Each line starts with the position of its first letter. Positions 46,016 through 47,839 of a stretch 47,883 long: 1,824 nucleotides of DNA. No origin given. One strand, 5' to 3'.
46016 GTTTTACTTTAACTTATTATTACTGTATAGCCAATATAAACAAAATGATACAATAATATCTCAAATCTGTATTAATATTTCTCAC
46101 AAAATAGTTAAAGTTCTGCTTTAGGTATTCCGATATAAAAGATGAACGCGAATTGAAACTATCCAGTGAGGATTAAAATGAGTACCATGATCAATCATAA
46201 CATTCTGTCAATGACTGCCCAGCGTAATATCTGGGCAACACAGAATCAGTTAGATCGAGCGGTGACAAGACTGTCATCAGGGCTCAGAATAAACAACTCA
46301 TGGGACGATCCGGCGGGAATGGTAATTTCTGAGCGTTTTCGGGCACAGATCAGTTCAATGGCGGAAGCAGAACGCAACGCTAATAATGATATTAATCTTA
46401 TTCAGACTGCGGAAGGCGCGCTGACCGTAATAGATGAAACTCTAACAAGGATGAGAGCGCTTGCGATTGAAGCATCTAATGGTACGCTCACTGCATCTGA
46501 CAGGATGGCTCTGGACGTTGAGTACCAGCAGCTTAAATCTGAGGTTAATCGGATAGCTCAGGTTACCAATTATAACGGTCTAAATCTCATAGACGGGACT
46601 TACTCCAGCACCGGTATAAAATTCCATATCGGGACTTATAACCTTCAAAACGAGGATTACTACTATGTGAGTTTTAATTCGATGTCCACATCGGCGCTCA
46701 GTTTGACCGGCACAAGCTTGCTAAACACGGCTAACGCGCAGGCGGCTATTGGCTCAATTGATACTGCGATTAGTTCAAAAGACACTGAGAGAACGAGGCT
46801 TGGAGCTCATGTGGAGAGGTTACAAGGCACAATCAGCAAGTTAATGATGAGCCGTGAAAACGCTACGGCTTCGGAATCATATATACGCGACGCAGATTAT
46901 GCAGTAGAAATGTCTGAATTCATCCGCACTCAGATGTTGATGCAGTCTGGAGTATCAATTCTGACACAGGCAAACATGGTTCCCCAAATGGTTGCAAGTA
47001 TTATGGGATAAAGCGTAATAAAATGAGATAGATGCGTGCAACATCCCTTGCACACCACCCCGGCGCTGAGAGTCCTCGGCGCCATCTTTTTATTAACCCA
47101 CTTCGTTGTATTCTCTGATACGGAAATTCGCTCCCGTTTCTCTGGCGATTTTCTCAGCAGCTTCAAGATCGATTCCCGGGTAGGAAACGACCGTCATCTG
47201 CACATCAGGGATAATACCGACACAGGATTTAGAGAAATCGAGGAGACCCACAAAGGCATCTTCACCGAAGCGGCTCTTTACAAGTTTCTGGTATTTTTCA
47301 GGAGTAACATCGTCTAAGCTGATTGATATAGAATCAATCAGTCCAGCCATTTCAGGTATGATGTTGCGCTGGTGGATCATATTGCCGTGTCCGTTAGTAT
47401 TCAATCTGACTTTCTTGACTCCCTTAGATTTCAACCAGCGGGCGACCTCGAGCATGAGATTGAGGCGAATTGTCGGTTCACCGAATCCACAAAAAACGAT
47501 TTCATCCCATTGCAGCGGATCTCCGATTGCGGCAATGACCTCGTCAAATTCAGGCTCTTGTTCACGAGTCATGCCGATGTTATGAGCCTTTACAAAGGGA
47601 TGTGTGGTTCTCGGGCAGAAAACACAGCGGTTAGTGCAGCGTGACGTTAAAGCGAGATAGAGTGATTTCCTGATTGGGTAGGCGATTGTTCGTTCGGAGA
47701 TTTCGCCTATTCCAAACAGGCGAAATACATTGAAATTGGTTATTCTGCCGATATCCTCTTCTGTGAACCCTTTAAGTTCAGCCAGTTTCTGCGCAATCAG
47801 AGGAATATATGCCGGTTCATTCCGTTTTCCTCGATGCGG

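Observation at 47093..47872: In-frame TatD-like hydrolase fused to a radical SAM domain with no intervening stop or start codon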

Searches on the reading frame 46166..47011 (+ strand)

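Call 51: search_protein_families(library=pfam, proteins=[window:46166-47011:+], max_evalue=0.0001)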
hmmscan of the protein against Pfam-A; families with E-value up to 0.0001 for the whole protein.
window:46166-47011:+ (281 aa): 2 families
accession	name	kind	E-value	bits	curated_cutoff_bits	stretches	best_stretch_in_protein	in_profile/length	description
PF00669.25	Flagellin_N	-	1.5e-36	126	26.6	1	9-145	1-137/139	Bacterial flagellin N-terminal helical region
PF00700.27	Flagellin_C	-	2.6e-19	69.8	23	1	196-278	2-84/86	Bacterial flagellin C-terminal helical region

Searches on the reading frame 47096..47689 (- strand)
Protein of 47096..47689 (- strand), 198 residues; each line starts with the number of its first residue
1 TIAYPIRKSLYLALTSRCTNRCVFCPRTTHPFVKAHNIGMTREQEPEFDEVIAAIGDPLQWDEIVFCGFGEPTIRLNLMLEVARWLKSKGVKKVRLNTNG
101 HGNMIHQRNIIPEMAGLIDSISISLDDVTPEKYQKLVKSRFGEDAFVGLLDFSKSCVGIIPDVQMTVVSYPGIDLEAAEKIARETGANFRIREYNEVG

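Call 14: find_related_loci(query=A2, collection=genome_contigs, flank=4000)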
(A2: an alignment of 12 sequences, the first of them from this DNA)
Query A2 (198 aa) in genome_contigs; peptide patterns used: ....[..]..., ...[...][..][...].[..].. (x = any residue, [..] = any of these).
600 stretches matched a pattern (row limit reached: there are more); 597 encode a relative of the query (tblastn E <= 1e-3); the best 80 are kept; 80 distinct loci.
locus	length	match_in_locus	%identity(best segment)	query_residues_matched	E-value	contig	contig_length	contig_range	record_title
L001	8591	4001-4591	51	1-198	5e-69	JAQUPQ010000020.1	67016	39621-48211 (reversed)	MAG: Terriglobia bacterium isolate STD1_3 NODE_815_length_67016_cov_5.163181_Sandtown_D1, whole genome shotgun sequence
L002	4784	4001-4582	53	2-198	6e-68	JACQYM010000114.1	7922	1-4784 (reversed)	MAG: Deltaproteobacteria bacterium isolate NC_groundwater_1541_Pr4_S-0.65um_57_8 SR1-18-Sp65_coassembly_scaffold_98170,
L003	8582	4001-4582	52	2-198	8e-68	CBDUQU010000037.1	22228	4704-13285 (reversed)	MAG TPA_asm: uncultured bacterium isolate SRR22302359_binner13_Refined_3 genome assembly, contig: ERZ25073601.333, whole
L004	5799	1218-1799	54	2-198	7e-65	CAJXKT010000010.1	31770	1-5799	TPA_asm: uncultured bacterium isolate SRR1509794_bin.7_MetaBAT_v2.12.1_MAG genome assembly, contig: NODE_15_length_31770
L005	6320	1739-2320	52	2-198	7e-65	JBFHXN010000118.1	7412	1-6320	MAG: Desulfuromonadales bacterium isolate Mix_sand09.2021.07.Z.58 k141_68501_length_7412_cov_8.8102, whole genome shotgu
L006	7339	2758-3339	51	2-198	1e-64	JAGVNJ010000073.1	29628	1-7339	MAG: Candidatus Edwardsbacteria bacterium isolate DeMMO3_1 c_000000087748, whole genome shotgun sequence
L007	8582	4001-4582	52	2-198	4e-64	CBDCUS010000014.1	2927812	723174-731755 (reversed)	MAG: Candidatus Scalinduaceae bacterium isolate 06c2e644-e4ca-4b95-b966-bf5aaa188cb2 genome assembly, contig: contig_14,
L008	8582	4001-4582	52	2-198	3e-64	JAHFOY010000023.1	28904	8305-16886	MAG: Planctomycetota bacterium isolate nzgw514 NODE_1457_length_28905_cov_3.706121, whole genome shotgun sequence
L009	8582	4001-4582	51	2-198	2e-64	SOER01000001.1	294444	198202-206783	MAG: Candidatus Loosdrechtia aerotolerans isolate YC1 NODE_1_length_294444_cov_12.029781, whole genome shotgun sequence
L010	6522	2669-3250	52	2-198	6e-64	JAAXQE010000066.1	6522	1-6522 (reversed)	MAG: Geopsychrobacter sp. isolate MAG-BB-03-B NODE_13_length_64786_cov_58.517758_1, whole genome shotgun sequence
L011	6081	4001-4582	51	2-198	5e-64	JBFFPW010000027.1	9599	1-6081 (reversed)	MAG: Desulfuromonadales bacterium isolate Mix_mud19.2022.05.9 k141_2074000_length_9599_cov_7.0000, whole genome shotgun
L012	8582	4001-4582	49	2-198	8e-64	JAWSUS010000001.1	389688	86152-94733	MAG: Desulfuromonadales bacterium isolate B4G8H2-01 NODE_1_length_389688_cov_711.671259, whole genome shotgun sequence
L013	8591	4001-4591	52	2-198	2e-63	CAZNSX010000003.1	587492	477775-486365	MAG TPA_asm: uncultured bacterium isolate SRP323688_co1_195 genome assembly, contig: NODE_9_length_587492_cov_16.924521,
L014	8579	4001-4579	51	2-198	3e-63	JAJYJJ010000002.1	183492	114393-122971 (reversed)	MAG: Nitrospirae bacterium isolate DBS2-1.bin158 NODE_98_length_183492_cov_4.590489, whole genome shotgun sequence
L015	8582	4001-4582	49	2-198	2e-63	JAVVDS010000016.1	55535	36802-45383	MAG: Desulfuromonadales bacterium isolate TamC13-01 NODE_443_length_55535_cov_79.398125, whole genome shotgun sequence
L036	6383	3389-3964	47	1-192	1e-58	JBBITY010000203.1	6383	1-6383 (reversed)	MAG: Desulfurellales bacterium isolate PLS170224_bin_407 NODE_4436_length_6383_cov_3.590234, whole genome shotgun sequen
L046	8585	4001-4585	47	2-198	3e-57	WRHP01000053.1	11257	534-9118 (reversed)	MAG: Syntrophorhabdaceae bacterium isolate Nt197P3bin122 Ga0082212_10011437, whole genome shotgun sequence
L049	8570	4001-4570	46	2-194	5e-57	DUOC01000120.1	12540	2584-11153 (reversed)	MAG TPA_asm: Thermoanaerobacterales bacterium isolate AS08sgBPME_136 208505_AS08, whole genome shotgun sequence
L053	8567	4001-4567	48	3-194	2e-56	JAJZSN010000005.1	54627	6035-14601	MAG: Bacillota bacterium isolate SKS3.bin3 NODE_828_length_54627_cov_2.206349, whole genome shotgun sequence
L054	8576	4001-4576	44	2-196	5e-56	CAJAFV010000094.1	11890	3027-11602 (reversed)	MAG: uncultured Geobacteraceae bacterium isolate A-4_bin-085 genome assembly, contig: bin-085:94/99, whole genome shotgu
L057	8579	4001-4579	47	3-198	4e-56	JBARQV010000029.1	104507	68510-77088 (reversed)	MAG: Candidatus Omnitrophota bacterium isolate MFD13425_ilm_asm_bin19 k127_318933, whole genome shotgun sequence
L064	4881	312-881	46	2-194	1e-55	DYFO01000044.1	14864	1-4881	MAG TPA_asm: Symbiobacterium thermophilum isolate BE2011_68_19 Afr_mines_BE2011_1076_length_14864_cov_7_260450, whole ge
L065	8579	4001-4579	48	2-198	1e-55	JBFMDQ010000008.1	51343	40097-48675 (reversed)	MAG: Nitrospirota bacterium isolate MAG223 MAG223_8, whole genome shotgun sequence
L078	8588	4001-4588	45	1-198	2e-54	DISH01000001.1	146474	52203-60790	MAG TPA_asm: Candidatus Omnitrophica bacterium UBA6215 UBA6215_contig_7599, whole genome shotgun sequence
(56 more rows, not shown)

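Call 19: search_protein_families(library=pfam, proteins=[L046:1044-2621:+, L078:844-1662:+, L057:2-448:+, L065:1900-3105:+, L006:3346-4164:+, L036:1943-3973:+, L049:2526-3584:+, L053:2778-3911:+, L054:2704-3909:+, L064:970-2364:+], max_evalue=0.0001)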
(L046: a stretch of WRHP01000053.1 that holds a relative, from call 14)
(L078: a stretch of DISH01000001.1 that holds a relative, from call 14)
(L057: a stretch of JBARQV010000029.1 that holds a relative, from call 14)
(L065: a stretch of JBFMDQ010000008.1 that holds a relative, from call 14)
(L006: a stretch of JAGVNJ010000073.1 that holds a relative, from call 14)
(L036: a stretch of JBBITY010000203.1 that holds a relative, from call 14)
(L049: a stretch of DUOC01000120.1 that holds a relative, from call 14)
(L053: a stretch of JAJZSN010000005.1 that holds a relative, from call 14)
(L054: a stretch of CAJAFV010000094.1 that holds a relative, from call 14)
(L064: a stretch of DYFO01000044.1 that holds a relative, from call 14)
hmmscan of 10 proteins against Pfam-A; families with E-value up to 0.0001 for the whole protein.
L046:1044-2621:+ (526 aa): 5 families
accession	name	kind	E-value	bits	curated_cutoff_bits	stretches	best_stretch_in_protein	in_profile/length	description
PF09334.17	tRNA-synt_1g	-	2.4e-113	379.3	20.1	2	147-358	172-390/391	tRNA synthetases class I (M)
PF00133.28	tRNA-synt_1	-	1.6e-33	116.5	22.7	2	221-325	298-404/414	tRNA synthetases class I (I, L, M and V)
PF01406.26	tRNA-synt_1e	-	8.6e-17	61.9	27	2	252-339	209-296/301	tRNA synthetases class I (C) catalytic domain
PF19303.5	Anticodon_3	-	1e-09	38.9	23.5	1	400-525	16-136/152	Anticodon binding domain of methionyl tRNA ligase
PF08264.19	Anticodon_1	-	3.9e-08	33.7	25.1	1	403-486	9-92/148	Anticodon-binding domain of tRNA ligase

L078:844-1662:+ (273 aa): 1 family
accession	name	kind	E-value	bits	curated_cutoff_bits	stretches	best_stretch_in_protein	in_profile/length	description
PF04468.17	PSP1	-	4.5e-37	126.7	27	1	62-146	2-86/86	PSP1 C-terminal conserved region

L057:2-448:+ (149 aa): 0 families

L065:1900-3105:+ (402 aa): 2 families
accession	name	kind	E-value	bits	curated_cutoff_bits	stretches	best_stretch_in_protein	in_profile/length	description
PF10143.14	PhosphMutase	-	6.3e-48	163.3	21.5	1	47-218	1-167/170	2,3-bisphosphoglycerate-independent phosphoglycerate mutase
PF01676.23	Metalloenzyme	-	6.8e-45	154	24.3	1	15-391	2-250/252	Metalloenzyme superfamily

L006:3346-4164:+ (273 aa): 1 family
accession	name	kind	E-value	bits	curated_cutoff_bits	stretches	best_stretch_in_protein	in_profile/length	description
PF00398.26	RrnaAD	-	1.1e-63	215.3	24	1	13-266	5-258/263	Ribosomal RNA adenine dimethylase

L036:1943-3973:+ (677 aa): 1 family
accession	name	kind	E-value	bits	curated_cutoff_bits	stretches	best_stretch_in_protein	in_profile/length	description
PF04055.27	Radical_SAM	-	7e-17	62.5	29.5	1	494-658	1-158/166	Radical SAM superfamily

L049:2526-3584:+ (353 aa): 1 family
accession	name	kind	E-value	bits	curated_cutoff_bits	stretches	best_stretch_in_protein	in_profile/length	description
PF07355.17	GRDB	-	3.2e-173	576.3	22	1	8-353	2-347/347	Glycine/sarcosine/betaine reductase selenoprotein B (GRDB)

L053:2778-3911:+ (378 aa): 3 families
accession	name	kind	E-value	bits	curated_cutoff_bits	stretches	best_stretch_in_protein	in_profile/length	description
PF12698.13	ABC2_membrane_3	-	1.2e-51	176.3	31.6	1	25-370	4-346/347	ABC-2 family transporter protein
PF01061.29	ABC2_membrane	-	7.2e-32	111.1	26.9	1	180-342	45-210/211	ABC-2 type transporter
PF12679.13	ABC2_membrane_2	-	3.5e-16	59.7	27.2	1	10-376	3-281/283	ABC-2 family transporter protein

L054:2704-3909:+ (402 aa): 1 family
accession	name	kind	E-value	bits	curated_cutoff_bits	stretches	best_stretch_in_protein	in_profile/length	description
PF07690.21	MFS_1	-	5.4e-13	49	33.4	1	18-301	2-299/347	Major Facilitator Superfamily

L064:970-2364:+ (465 aa): 0 families

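Call 22: search_solved_structures(query=A2, max_evalue=0.01, show_alignments=2)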
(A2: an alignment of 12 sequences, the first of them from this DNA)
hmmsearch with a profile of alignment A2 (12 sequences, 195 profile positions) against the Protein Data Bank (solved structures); distinct sequences matched with E-value up to 0.01: 7.
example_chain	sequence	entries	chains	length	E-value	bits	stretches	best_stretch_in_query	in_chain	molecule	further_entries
1tv7_A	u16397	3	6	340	6.5e-05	25.8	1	5-193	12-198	Molybdenum cofactor biosynthesis protein A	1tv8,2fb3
2fb2_A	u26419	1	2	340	7.3e-05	25.7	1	5-193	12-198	Molybdenum cofactor biosynthesis protein A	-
4pl1_B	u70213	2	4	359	0.0021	20.9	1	8-179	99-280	Dual-specificity RNA methyltransferase RlmN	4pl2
3rf9_A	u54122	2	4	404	0.0025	20.6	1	7-179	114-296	Ribosomal RNA large subunit methyltransferase N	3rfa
5hr6_A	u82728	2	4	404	0.0027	20.5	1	8-179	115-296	RlmN methylase | Dual-specificity RNA methyltransferase RlmN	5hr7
3c8f_A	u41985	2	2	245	0.0029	20.4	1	14-168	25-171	Pyruvate formate-lyase 1-activating enzyme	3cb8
8fo0_A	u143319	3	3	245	0.0046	19.8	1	15-136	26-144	Pyruvate formate-lyase 1-activating enzyme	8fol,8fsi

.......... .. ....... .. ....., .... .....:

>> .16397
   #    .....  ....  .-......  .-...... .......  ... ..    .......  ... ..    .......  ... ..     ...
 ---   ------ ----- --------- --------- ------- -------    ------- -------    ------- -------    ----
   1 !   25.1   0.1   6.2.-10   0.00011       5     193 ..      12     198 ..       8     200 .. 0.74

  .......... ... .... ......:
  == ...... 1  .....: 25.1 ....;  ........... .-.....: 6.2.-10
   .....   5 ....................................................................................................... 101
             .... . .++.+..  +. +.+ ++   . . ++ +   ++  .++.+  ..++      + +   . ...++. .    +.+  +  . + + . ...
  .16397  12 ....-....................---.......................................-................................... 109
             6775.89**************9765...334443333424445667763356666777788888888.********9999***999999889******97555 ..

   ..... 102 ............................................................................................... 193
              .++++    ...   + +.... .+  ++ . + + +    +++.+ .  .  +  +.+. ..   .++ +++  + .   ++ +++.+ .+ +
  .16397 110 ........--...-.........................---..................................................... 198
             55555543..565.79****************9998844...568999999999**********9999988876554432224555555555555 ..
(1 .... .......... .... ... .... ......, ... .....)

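Call 44: search_protein_representatives(protein=window:47096-47689:-)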
Query: 198 residues. Proteins with E-value up to 0.001 (for the whole library): 1390; up to 1e-10: 743; up to 1e-30: 206. The best 150 are listed.
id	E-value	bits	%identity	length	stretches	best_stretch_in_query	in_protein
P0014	2.5e-73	262.4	57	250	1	2-198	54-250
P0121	4.8e-61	222.3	53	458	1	2-198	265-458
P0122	2.0e-60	220.3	54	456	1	2-198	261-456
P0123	5.3e-58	212.4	50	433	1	1-198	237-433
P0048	1.1e-56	208.0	50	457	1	1-198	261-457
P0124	1.3e-54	201.4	53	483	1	2-198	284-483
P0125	4.2e-54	199.7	49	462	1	1-198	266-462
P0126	8.3e-54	198.7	47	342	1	2-198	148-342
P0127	1.1e-53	198.4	50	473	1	2-198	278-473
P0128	3.6e-53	196.6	50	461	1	2-198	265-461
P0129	4.4e-53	196.3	50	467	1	2-198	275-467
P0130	1.1e-52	195.0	48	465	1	2-198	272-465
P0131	3.2e-52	193.5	51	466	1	2-197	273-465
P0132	3.7e-51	190.1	49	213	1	2-192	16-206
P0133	3.8e-51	190.0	50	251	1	2-198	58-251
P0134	1.2e-50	188.4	49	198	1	2-194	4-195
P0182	1.0e-42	162.5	43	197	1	1-195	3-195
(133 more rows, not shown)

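Call 48: search_protein_families(library=ncbifam, proteins=[P0134, P0182], max_evalue=1e-10)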
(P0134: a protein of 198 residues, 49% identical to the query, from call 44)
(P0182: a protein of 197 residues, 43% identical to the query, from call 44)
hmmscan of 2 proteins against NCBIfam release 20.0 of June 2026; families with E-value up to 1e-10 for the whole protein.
P0134 (198 aa): 4 families
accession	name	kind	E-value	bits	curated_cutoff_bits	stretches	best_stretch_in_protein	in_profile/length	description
TIGR04038.1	tatD_link_rSAM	subfamily_domain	6e-80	267.6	129.7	1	3-195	1-191/192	TatD family nuclease-associated radical SAM protein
TIGR04100.1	rSAM_pair_X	hypoth_equivalog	3.3e-66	222.6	262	1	4-195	2-196/197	TIGR04100 family radical SAM protein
TIGR04317.1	W_rSAM_matur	equivalog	7.8e-13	48.3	380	1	10-188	4-176/349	tungsten cofactor oxidoreductase radical SAM maturase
NF045702.1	rSAM_GDGT_ether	equivalog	2.9e-12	46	450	1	14-104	90-176/486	tetraether lipid synthase Tes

P0182 (197 aa): 3 families
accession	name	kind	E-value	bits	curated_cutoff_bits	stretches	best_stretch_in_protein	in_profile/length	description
TIGR04038.1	tatD_link_rSAM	subfamily_domain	1.5e-80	269.5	129.7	1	3-194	1-191/192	TatD family nuclease-associated radical SAM protein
TIGR04100.1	rSAM_pair_X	hypoth_equivalog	5.5e-57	192.5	262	1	3-194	1-196/197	TIGR04100 family radical SAM protein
TIGR04317.1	W_rSAM_matur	equivalog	6.2e-14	51.9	380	1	10-168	4-155/349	tungsten cofactor oxidoreductase radical SAM maturase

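Call 49: find_encoding_contigs(protein=P0134, flank=4000, max_places=3)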
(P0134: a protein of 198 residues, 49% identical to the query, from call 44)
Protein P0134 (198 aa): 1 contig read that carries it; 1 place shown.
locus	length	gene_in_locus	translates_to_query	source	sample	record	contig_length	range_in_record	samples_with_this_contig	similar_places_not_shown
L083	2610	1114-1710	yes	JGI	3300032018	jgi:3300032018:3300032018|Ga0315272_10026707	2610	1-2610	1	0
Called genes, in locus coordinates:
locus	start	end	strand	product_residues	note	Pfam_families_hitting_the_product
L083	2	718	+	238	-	?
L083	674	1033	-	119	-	PF12670:DUF3792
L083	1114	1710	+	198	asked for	PF04055:Radical_SAM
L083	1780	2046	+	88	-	PF02583:Trns_repr_metal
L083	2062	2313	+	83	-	PF00403:HMA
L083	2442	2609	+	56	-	?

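Call 50: find_encoding_contigs(protein=P0182, flank=4000, max_places=3)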
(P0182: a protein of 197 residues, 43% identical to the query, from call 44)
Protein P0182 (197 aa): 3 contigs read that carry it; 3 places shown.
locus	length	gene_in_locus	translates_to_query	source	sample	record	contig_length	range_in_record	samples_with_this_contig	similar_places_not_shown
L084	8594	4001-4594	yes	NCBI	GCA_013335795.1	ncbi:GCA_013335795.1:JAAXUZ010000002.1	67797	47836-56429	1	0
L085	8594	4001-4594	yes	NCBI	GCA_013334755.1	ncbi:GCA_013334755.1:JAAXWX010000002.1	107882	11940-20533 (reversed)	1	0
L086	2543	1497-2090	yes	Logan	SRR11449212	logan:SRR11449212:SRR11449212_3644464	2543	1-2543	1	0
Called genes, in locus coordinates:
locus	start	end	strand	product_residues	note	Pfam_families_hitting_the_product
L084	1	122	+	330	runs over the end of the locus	PF04166:PdxA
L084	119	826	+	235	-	PF00005:ABC_tran, PF13304:AAA_21 (faint)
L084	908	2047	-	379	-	PF00278:Orn_DAP_Arg_deC, PF01168:Ala_racemase_N (weak), PF02784:Orn_Arg_deC_N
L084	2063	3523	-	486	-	PF03435:Sacchrp_dh_NADP, PF16653:Sacchrp_dh_C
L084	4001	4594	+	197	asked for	PF04055:Radical_SAM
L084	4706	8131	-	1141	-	PF08471:Ribonuc_red_2_N, PF02867:Ribonuc_red_lgC, PF12637:TSCPD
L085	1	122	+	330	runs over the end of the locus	PF04166:PdxA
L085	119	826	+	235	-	PF00005:ABC_tran, PF13304:AAA_21 (faint)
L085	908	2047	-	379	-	PF00278:Orn_DAP_Arg_deC, PF01168:Ala_racemase_N (weak), PF02784:Orn_Arg_deC_N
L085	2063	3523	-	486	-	PF03435:Sacchrp_dh_NADP, PF16653:Sacchrp_dh_C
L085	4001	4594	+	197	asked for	PF04055:Radical_SAM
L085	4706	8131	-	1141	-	PF08471:Ribonuc_red_2_N, PF02867:Ribonuc_red_lgC, PF12637:TSCPD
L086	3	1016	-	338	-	?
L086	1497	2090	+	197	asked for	PF04055:Radical_SAM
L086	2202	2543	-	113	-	?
